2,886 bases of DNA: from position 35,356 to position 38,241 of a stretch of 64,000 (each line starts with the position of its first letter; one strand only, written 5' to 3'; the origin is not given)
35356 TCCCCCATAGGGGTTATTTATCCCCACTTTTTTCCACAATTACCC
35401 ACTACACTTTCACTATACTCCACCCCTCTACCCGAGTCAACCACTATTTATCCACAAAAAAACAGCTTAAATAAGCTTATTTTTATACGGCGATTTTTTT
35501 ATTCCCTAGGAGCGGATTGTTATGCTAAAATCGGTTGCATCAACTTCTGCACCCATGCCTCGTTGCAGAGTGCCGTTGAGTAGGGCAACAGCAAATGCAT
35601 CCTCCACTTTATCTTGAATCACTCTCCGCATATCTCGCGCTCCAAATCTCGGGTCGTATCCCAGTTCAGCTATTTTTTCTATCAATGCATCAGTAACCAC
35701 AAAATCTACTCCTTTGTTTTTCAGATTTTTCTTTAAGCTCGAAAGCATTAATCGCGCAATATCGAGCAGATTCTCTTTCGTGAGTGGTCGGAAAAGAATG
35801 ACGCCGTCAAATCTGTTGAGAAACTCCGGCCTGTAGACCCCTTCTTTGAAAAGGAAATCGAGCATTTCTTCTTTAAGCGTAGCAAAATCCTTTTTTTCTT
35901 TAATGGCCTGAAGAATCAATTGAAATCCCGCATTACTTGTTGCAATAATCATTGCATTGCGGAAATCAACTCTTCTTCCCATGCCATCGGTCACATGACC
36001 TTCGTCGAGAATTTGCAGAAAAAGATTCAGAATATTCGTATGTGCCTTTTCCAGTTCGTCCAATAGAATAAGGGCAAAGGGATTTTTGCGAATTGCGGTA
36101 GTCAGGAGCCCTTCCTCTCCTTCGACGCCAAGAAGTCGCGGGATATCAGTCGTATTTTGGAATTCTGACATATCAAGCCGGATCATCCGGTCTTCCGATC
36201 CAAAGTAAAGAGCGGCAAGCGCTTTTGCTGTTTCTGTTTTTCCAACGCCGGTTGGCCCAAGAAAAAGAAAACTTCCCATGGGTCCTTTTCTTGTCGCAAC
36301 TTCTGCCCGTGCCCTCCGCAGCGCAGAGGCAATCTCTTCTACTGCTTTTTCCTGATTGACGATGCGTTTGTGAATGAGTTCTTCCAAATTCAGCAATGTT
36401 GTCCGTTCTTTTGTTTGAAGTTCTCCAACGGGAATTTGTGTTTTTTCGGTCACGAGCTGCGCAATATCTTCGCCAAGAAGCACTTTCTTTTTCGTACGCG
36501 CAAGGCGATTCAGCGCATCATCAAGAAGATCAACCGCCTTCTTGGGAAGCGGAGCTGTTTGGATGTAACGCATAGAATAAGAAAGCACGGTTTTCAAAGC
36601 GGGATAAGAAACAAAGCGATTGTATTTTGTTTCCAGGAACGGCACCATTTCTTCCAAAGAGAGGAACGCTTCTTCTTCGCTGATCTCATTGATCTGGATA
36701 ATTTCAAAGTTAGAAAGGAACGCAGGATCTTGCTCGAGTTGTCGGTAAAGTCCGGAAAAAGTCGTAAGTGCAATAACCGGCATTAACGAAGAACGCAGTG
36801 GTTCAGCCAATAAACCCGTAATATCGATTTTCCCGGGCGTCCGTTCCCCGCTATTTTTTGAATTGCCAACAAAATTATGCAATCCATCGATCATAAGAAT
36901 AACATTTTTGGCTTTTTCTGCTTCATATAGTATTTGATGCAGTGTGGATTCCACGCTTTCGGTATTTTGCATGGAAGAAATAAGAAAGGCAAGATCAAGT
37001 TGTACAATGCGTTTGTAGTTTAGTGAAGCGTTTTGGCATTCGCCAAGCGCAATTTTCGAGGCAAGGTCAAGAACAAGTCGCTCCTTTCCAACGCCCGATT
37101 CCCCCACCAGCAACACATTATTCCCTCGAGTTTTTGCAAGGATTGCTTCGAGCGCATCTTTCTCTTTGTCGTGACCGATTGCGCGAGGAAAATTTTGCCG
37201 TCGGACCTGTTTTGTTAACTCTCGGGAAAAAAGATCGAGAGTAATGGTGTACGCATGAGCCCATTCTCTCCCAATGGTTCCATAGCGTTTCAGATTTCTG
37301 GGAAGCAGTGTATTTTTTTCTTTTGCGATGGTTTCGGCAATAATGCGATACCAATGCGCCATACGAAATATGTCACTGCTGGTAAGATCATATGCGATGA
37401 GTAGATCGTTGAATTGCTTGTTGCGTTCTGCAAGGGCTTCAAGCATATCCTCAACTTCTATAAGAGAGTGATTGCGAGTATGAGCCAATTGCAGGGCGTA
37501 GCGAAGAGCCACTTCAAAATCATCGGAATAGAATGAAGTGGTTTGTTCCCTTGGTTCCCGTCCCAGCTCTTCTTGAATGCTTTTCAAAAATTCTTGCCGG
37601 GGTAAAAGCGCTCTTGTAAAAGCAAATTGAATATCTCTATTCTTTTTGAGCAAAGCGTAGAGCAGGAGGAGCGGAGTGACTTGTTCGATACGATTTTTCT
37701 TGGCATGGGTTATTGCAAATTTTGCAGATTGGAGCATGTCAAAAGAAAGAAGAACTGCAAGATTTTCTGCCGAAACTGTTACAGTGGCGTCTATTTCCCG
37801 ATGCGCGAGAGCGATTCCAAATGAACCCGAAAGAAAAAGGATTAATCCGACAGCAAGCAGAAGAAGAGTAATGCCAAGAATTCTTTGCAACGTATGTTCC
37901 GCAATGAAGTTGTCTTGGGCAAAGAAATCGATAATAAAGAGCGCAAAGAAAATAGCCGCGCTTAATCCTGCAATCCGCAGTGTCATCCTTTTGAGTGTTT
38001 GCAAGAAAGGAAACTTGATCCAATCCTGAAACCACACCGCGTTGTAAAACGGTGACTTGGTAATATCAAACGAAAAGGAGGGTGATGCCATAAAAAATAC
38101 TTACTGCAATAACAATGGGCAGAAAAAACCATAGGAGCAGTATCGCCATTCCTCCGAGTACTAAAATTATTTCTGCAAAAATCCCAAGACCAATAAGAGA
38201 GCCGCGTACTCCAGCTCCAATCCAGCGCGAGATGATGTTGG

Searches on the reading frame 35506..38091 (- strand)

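Call 39: search_protein_families(library=pfam, proteins=[window:35506-38091:-], max_evalue=0.00001)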
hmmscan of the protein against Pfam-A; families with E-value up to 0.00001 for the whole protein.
window:35506-38091:- (861 aa): 10 families
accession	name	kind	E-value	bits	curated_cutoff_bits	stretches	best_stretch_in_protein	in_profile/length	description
PF07724.20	AAA_2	-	1.6e-43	149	27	1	604-762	2-164/166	AAA domain (Cdc48 subfamily)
PF10431.15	ClpB_D2-small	-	1.5e-21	76.6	21.9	1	770-846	1-77/81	C-terminal, D2-small domain, of ClpB protein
PF07728.20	AAA_5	-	2.9e-15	56.9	22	1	608-721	2-123/139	AAA domain (dynein-related subfamily)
PF00004.35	AAA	-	8.5e-14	52.6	21.2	1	609-730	2-118/131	ATPase family associated with various cellular activities (AAA)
PF17871.7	AAA_lid_9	-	5.9e-08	33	22.8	1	471-537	1-67/104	AAA lid domain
PF05729.18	NACHT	-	1.6e-07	31.7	26.7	0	326-481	3-162/167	NACHT domain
PF13191.12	AAA_16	-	9.4e-07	29.9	32.6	0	306-405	4-142/167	AAA ATPase domain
PF00158.32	Sigma54_activat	-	2e-06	28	20.2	0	602-724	22-146/168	Sigma-54 interaction domain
PF03193.22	RsgA_GTPase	-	4e-06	27.2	30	0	291-348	74-131/174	RsgA GTPase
PF13401.12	AAA_22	-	8.7e-06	26.5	27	0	607-696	7-109/130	AAA domain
